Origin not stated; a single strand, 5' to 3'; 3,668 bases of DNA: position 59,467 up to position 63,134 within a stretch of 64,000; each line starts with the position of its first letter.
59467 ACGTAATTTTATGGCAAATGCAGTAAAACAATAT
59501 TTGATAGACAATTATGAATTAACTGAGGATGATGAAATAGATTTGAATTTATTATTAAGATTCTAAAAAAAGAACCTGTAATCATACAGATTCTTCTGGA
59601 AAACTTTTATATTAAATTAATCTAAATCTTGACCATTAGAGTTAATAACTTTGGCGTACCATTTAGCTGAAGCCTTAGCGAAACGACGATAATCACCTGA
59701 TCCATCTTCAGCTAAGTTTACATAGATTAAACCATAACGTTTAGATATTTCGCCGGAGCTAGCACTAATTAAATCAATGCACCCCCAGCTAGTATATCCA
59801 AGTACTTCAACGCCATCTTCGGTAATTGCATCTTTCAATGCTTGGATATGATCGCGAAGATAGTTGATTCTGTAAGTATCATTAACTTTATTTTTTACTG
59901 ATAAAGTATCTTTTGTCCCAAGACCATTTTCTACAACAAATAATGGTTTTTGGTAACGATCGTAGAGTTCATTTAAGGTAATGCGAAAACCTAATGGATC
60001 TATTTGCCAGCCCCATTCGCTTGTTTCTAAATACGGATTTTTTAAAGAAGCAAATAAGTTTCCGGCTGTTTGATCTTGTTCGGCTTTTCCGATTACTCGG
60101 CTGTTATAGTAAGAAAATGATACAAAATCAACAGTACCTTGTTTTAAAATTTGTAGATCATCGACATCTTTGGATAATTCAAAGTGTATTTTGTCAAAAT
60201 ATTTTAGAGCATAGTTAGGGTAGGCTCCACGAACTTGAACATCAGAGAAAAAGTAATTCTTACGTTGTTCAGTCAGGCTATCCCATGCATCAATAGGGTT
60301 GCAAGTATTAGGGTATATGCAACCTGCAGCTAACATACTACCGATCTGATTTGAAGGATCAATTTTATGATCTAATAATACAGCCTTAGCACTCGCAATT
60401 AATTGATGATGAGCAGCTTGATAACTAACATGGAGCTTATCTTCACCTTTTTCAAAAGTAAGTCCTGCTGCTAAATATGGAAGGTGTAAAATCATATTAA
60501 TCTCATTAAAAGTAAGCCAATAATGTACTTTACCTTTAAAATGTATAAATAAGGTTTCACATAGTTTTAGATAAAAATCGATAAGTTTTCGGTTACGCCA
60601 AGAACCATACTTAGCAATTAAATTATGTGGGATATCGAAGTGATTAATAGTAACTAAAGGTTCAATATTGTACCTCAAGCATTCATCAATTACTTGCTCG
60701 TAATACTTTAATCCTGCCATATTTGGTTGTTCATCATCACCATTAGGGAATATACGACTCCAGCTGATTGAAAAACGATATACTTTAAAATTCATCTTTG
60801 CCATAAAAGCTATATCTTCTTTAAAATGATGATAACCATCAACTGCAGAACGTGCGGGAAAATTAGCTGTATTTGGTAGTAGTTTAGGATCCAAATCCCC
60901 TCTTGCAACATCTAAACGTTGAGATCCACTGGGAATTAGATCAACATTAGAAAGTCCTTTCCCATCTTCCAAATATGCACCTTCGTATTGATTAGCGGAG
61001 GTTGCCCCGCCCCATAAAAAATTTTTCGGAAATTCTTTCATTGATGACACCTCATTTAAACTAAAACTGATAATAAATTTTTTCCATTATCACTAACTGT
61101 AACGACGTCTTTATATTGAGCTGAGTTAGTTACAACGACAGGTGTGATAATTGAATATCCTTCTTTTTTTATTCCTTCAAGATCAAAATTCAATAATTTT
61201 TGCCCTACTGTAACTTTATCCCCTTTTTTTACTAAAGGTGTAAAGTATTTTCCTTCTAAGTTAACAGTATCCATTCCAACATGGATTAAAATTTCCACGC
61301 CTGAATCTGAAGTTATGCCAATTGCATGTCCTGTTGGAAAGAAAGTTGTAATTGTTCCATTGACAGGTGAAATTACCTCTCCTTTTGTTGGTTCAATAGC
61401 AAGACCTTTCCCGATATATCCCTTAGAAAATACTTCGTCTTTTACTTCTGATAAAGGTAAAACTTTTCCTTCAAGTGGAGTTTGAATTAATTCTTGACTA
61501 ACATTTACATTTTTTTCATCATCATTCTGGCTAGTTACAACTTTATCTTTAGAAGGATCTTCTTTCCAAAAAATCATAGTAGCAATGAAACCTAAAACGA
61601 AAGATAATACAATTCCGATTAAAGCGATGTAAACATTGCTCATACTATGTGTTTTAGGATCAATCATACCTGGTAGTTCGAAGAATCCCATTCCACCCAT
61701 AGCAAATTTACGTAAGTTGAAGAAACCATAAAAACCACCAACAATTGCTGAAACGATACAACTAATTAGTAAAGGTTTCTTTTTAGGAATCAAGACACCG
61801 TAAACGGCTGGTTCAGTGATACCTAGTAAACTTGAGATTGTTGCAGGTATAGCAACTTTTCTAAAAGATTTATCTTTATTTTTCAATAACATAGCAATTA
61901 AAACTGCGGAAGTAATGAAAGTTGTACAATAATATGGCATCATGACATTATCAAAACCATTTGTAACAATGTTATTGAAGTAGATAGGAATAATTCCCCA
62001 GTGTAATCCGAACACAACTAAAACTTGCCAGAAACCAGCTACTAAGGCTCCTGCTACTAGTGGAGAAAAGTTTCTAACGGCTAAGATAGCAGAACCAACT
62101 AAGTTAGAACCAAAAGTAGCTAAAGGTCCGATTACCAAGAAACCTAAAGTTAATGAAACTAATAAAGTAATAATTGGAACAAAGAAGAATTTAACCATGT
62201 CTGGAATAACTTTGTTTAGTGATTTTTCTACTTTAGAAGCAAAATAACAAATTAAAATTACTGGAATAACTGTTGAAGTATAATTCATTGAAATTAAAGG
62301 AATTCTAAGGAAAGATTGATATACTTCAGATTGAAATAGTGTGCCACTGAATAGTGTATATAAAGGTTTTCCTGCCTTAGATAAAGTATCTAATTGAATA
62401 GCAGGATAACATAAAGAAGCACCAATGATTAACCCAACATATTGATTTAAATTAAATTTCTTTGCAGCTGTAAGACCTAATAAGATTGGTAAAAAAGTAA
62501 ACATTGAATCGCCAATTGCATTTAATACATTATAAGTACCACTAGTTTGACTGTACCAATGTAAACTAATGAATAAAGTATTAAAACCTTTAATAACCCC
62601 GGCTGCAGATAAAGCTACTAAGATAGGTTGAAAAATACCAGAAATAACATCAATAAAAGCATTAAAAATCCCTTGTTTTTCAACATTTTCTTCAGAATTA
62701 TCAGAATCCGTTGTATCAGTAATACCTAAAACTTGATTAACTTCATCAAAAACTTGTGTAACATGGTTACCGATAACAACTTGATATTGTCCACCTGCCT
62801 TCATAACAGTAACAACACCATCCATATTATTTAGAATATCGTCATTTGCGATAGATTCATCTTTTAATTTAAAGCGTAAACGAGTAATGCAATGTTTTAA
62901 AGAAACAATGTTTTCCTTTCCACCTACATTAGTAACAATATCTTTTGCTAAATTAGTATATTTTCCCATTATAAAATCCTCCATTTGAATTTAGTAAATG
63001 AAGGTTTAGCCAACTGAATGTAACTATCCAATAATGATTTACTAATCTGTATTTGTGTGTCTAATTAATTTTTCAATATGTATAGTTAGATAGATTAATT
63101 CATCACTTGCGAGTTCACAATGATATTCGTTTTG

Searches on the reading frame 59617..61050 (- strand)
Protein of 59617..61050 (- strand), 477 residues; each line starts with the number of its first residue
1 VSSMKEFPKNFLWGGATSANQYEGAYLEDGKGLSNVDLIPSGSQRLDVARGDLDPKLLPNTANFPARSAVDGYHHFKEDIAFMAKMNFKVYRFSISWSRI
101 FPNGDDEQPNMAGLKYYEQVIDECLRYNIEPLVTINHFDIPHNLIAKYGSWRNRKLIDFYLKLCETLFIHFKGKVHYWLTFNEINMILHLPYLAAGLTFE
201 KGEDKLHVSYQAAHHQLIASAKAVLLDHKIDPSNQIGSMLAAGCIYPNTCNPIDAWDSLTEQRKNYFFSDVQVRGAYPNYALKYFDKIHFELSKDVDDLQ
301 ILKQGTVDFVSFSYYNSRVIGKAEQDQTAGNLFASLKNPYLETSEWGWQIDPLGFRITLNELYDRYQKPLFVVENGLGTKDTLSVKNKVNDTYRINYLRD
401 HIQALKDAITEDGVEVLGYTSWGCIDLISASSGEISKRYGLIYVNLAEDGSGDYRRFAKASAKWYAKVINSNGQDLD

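Call 38: search_protein_families(library=pfam, proteins=[window:59617-61050:-], max_evalue=0.00001)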
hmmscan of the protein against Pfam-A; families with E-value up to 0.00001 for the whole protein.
window:59617-61050:- (477 aa): 1 family
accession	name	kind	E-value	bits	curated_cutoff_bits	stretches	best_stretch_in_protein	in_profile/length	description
PF00232.24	Glyco_hydro_1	-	1.6e-127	426.2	22.6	1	5-473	3-452/453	Glycosyl hydrolase family 1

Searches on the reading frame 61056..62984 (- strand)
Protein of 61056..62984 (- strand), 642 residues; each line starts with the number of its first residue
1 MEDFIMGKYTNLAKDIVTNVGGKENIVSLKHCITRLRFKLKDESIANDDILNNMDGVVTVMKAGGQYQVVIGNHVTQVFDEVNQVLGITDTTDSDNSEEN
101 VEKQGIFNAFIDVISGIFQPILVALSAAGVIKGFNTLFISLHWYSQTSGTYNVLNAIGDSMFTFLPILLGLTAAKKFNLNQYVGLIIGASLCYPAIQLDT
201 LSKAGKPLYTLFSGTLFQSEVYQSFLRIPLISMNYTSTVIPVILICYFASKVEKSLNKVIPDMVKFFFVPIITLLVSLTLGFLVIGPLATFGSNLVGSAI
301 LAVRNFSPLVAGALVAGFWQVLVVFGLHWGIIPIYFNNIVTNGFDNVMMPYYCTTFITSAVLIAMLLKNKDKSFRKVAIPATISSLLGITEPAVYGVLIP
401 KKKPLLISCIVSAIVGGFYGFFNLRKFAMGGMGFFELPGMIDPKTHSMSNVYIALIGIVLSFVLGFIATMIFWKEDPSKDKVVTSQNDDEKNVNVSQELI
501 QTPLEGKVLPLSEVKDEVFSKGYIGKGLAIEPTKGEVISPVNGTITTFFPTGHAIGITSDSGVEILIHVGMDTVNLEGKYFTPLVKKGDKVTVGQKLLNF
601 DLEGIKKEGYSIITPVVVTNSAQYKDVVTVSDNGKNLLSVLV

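Call 38: search_protein_families(library=pfam, proteins=[window:61056-62984:-], max_evalue=0.00001)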
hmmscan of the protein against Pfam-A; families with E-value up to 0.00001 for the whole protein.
window:61056-62984:- (642 aa): 3 families
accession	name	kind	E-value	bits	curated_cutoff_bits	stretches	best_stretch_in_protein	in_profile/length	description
PF00358.26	PTS_EIIA_1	-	5.3e-53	178.5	27.2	1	500-623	3-126/127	phosphoenolpyruvate-dependent sugar phosphotransferase system, EIIA 1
PF02378.23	PTS_EIIC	-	5.9e-34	118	30.7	1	116-411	2-317/319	Phosphotransferase system, EIIC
PF00367.25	PTS_EIIB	-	1.1e-15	57.1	27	1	14-47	1-34/34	phosphotransferase system, EIIB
